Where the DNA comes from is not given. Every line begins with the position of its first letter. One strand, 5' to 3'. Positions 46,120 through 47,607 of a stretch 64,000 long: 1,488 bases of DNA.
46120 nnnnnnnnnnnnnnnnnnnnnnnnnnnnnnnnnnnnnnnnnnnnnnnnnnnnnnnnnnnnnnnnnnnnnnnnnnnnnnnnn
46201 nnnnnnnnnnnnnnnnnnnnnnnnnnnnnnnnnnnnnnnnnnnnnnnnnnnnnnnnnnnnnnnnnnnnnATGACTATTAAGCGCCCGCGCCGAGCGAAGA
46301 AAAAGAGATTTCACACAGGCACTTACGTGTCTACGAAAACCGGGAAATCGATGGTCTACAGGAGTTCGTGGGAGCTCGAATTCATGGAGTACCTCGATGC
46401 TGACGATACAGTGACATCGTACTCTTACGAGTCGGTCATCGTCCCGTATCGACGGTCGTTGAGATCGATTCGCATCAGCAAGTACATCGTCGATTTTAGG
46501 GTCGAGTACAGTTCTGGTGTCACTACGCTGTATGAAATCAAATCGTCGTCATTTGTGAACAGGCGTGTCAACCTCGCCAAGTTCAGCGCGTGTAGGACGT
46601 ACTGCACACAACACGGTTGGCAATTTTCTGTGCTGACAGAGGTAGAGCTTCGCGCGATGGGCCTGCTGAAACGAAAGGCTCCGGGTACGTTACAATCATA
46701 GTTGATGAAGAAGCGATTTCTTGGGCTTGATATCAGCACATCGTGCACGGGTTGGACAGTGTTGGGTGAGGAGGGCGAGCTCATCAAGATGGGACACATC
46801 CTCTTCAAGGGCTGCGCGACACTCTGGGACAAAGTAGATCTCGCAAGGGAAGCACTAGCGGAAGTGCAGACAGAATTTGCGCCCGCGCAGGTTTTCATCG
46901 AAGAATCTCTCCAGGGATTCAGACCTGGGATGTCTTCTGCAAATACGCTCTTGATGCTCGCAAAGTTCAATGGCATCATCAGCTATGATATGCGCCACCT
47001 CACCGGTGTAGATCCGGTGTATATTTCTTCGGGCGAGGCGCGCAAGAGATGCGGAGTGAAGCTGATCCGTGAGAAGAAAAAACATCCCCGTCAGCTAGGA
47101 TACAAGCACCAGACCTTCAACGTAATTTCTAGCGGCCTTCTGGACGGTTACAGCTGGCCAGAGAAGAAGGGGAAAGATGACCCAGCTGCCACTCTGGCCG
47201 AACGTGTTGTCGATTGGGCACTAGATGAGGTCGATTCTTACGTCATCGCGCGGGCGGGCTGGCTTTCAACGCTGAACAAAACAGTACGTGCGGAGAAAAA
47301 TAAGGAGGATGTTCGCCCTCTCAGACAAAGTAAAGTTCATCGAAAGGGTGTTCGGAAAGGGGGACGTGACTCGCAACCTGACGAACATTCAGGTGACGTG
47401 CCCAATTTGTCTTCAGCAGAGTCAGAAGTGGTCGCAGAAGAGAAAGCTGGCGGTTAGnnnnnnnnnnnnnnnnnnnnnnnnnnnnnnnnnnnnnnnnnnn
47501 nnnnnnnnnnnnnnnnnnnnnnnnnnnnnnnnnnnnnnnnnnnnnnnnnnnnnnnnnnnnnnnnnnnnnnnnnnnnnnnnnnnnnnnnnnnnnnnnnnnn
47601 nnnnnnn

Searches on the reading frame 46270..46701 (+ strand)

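Call 61: search_protein_families(library=phrogs, proteins=[window:46270-46701:+], max_evalue=0.001)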
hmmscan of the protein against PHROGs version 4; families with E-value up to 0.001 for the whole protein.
window:46270-46701:+ (143 aa): 4 families
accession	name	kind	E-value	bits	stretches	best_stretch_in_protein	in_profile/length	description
phrog_218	-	connector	1.6e-24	87.6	2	24-94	19-89/148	head closure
phrog_14892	-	connector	5.2e-13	50.5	1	39-96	1-57/117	head closure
phrog_15427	-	DNA, RNA and nucleotide metabolism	1.9e-12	48.4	1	26-130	162-256/270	endonuclease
phrog_22215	-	unknown function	8.7e-09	36.5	1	23-110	210-290/324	-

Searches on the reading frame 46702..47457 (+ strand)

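Call 61: search_protein_families(library=phrogs, proteins=[window:46702-47457:+], max_evalue=0.001)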
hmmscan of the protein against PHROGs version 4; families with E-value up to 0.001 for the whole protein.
window:46702-47457:+ (251 aa): 2 families
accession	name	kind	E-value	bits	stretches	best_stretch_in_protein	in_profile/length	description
phrog_159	-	DNA, RNA and nucleotide metabolism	4.1e-08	33.6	1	1-213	85-267/330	RuvC-like Holliday junction resolvase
phrog_827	-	DNA, RNA and nucleotide metabolism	2.1e-07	32.3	1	5-141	2-130/161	Holliday junction resolvase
